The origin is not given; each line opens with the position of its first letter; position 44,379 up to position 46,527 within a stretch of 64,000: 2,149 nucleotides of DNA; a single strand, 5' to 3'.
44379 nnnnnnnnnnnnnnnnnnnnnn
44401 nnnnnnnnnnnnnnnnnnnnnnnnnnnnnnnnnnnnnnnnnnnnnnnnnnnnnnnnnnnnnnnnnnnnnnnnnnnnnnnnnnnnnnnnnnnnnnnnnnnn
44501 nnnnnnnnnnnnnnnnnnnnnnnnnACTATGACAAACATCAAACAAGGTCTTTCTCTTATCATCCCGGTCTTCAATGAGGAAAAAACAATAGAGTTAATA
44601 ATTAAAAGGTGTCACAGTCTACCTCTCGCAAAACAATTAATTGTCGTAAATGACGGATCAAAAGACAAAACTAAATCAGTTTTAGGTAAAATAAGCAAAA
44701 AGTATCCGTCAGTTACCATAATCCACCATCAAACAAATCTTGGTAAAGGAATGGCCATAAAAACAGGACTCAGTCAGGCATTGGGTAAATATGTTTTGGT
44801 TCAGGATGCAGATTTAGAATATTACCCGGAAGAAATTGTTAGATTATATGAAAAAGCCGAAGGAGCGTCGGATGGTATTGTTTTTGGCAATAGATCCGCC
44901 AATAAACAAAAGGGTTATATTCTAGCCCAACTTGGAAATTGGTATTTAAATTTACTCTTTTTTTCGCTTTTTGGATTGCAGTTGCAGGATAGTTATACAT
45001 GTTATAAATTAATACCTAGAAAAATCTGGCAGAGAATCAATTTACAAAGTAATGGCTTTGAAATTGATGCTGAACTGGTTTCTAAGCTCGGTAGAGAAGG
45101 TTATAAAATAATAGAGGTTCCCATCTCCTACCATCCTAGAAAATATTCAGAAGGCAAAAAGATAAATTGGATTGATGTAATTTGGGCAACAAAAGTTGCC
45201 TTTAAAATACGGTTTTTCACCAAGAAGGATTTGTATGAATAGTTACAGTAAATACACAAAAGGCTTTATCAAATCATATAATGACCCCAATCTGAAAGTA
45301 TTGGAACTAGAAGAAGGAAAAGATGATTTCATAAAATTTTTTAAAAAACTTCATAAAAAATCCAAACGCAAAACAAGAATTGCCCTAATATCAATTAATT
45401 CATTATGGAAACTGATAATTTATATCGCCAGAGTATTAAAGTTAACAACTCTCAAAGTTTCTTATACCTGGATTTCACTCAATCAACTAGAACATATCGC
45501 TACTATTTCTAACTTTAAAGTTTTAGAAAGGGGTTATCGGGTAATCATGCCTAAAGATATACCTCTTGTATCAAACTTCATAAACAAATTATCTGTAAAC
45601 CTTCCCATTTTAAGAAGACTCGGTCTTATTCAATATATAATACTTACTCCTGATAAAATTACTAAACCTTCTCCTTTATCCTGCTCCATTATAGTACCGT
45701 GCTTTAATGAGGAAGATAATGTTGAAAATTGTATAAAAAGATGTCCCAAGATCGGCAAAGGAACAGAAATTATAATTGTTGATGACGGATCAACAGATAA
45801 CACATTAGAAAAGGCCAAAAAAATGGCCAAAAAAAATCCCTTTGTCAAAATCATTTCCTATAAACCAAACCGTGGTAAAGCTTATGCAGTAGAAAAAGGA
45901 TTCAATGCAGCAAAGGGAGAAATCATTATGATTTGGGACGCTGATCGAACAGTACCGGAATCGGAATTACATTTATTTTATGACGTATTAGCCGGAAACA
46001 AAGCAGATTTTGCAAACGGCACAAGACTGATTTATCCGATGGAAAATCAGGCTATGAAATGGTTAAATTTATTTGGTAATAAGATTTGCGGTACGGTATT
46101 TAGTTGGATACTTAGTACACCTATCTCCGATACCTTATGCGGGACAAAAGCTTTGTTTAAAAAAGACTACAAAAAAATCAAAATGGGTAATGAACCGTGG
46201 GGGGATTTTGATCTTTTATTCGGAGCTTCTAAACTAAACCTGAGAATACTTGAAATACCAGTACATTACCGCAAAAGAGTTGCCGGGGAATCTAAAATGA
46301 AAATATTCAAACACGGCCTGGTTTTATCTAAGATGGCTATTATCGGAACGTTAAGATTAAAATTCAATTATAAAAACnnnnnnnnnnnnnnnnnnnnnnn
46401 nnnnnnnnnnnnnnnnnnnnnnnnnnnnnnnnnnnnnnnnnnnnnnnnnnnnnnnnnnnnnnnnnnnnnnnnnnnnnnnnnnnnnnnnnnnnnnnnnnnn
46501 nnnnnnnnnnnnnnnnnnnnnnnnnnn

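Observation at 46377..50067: Operon for a branched, C-methylated deoxy/keto-sugar: cupin isomerase, UXS-like SDR, Gfo/Idh/MocA oxidoreductase and TylCIII-type C-methyltransferase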

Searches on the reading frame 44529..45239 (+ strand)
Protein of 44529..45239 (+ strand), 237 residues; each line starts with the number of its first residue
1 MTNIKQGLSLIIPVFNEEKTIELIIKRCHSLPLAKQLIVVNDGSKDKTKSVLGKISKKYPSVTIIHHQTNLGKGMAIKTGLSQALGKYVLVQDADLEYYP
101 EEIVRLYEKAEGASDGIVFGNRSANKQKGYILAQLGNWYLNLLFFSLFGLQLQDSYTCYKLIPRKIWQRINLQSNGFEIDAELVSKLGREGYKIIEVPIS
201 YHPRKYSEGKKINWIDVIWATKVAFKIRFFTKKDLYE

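Call 12: search_protein_families(library=pfam, proteins=[window:44529-45239:+], max_evalue=0.001)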
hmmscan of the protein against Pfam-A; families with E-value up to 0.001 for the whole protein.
window:44529-45239:+ (237 aa): 3 families
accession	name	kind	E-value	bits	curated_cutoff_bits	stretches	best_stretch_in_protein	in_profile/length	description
PF00535.33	Glycos_transf_2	-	4.4e-30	105.3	23.3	1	9-145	1-142/168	Glycosyl transferase family 2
PF13641.12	Glyco_tranf_2_3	-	3e-07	31.1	27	1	7-172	2-177/230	Glycosyltransferase like family 2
PF10111.15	Glyco_tranf_2_2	-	1.5e-06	28.3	27.3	1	9-96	1-92/276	Glycosyltransferase like family 2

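Call 65: search_protein_families(library=ncbifam, proteins=[window:44529-45239:+], max_evalue=0.000001)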
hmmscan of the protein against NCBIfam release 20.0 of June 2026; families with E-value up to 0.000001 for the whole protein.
window:44529-45239:+ (237 aa): 13 families
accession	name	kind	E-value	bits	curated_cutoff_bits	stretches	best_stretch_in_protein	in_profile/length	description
TIGR04182.1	glyco_TIGR04182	equivalog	1.5e-29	103.4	325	1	9-213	3-202/293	S-layer glycoprotein N-glycosyltransferase AglJ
NF007986.1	PRK10714.1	equivalog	9.7e-19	67.5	529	1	7-159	7-160/316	undecaprenyl-phosphate 4-deoxy-4-formamido-L-arabinose transferase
TIGR03937.1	PgaC_IcaA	equivalog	3.5e-18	65.8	422.3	1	6-95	45-135/407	poly-beta-1,6-N-acetyl-D-glucosamine synthase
NF007482.0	PRK10073.1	equivalog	8.8e-18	64.4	423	1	1-111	1-111/334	glycosyltransferase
NF058614.1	PPMAGASynPpgS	equivalog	9.7e-17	61.1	370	1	10-215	4-213/226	polyprenyl-phospho-N-acetylgalactosaminyl synthase PpgS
NF047588.1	GlcsyltransPgfSStrep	equivalog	5.5e-16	58.6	500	1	8-170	3-167/308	glycosyltransferase PgfS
NF041391.1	DPhHxTase_Halo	equivalog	2e-12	46.6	375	1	14-205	3-187/213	dolichyl-phosphate hexose transferase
TIGR04283.1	glyco_like_mftF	equivalog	6.8e-12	45.4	182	1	8-207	1-190/221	TIGR04283 family arsenosugar biosynthesis glycosyltransferase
NF047683.1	TeichurnBiosyTuaG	equivalog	3.1e-11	43.4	400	1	1-122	1-123/252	teichuronic acid biosynthesis protein TuaG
NF041875.1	EPS_EpsD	equivalog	6.8e-11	42.1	370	1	8-123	1-117/325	exopolysaccharide biosynthesis glycosyltransferase EpsD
TIGR03111.1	glyc2_xrt_Gpos1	hypoth_equivalog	4.1e-10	39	363.95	1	8-112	51-158/439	TIGR03111 family XrtG-associated glycosyltransferase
NF010496.0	PRK13915.1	equivalog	1.1e-08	34.6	262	1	6-104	31-135/307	glucosyl-3-phosphoglycerate synthase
TIGR03965.1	mycofact_glyco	equivalog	8.6e-07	28.2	280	0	8-97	76-166/467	mycofactocin biosynthesis glycosyltransferase MftF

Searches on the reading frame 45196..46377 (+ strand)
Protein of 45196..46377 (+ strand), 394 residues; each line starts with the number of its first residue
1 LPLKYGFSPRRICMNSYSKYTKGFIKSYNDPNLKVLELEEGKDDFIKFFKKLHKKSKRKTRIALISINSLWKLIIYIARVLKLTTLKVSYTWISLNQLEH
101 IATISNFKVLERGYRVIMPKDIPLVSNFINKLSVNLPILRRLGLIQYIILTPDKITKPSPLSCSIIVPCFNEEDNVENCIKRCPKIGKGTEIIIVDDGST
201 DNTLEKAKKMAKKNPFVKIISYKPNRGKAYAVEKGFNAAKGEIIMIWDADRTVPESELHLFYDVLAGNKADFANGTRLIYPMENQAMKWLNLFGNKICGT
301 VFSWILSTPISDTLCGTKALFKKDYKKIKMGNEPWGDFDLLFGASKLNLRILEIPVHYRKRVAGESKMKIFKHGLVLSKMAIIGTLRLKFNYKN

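Call 3: search_protein_families(library=pfam, proteins=[window:45196-46377:+], max_evalue=0.01)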
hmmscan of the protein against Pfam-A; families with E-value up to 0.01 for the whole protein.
window:45196-46377:+ (394 aa): 3 families
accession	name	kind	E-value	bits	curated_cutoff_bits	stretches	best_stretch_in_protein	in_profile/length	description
PF00535.33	Glycos_transf_2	-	1.1e-31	110.5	23.3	1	164-324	1-162/168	Glycosyl transferase family 2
PF13641.12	Glyco_tranf_2_3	-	1.2e-08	35.7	27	1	163-273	3-119/230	Glycosyltransferase like family 2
PF10111.15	Glyco_tranf_2_2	-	5.6e-07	29.8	27.3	1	164-255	1-96/276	Glycosyltransferase like family 2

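Call 4: search_protein_families(library=ncbifam, proteins=[window:45196-46377:+], max_evalue=0.01)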
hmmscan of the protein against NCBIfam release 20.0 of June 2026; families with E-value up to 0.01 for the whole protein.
window:45196-46377:+ (394 aa): 24 families
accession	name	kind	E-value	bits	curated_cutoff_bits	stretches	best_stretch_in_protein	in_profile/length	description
TIGR04182.1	glyco_TIGR04182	equivalog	2.1e-26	93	325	1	164-377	3-210/293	S-layer glycoprotein N-glycosyltransferase AglJ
TIGR03937.1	PgaC_IcaA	equivalog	5.4e-21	75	422.3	1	162-258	46-143/407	poly-beta-1,6-N-acetyl-D-glucosamine synthase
NF041391.1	DPhHxTase_Halo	equivalog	8.2e-18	64.2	375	1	169-379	3-203/213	dolichyl-phosphate hexose transferase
TIGR04283.1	glyco_like_mftF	equivalog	8.5e-16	58.2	182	1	164-270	2-102/221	TIGR04283 family arsenosugar biosynthesis glycosyltransferase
NF007482.0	PRK10073.1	equivalog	5e-15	55.3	423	1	162-265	7-110/334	glycosyltransferase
NF047588.1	GlcsyltransPgfSStrep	equivalog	5.7e-14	52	500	1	163-260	3-105/308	glycosyltransferase PgfS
NF007986.1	PRK10714.1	equivalog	3.5e-13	49.2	529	1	163-372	8-214/316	undecaprenyl-phosphate 4-deoxy-4-formamido-L-arabinose transferase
NF047683.1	TeichurnBiosyTuaG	equivalog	6.5e-12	45.6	400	1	163-259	8-105/252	teichuronic acid biosynthesis protein TuaG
TIGR03965.1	mycofact_glyco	equivalog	8.3e-12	44.7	280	1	144-253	57-167/467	mycofactocin biosynthesis glycosyltransferase MftF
NF041875.1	EPS_EpsD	equivalog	3e-11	43.3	370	1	164-258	2-97/325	exopolysaccharide biosynthesis glycosyltransferase EpsD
NF010496.0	PRK13915.1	equivalog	1.9e-09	37.1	262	1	161-256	31-132/307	glucosyl-3-phosphoglycerate synthase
NF045692.1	OglycostaseCruG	equivalog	6.1e-09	35.3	600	1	146-255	26-141/386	2'-O-glycosyltransferase CruG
TIGR03111.1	glyc2_xrt_Gpos1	hypoth_equivalog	2.6e-08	33.1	363.95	1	156-253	45-144/439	TIGR03111 family XrtG-associated glycosyltransferase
NF053739.1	GlytfEpsEBac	equivalog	1.3e-07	30.9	450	1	163-251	3-93/265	glycosyltransferase EpsE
TIGR04242.1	nodulat_NodC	equivalog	4e-07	29.3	550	1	162-254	49-145/395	chitooligosaccharide synthase NodC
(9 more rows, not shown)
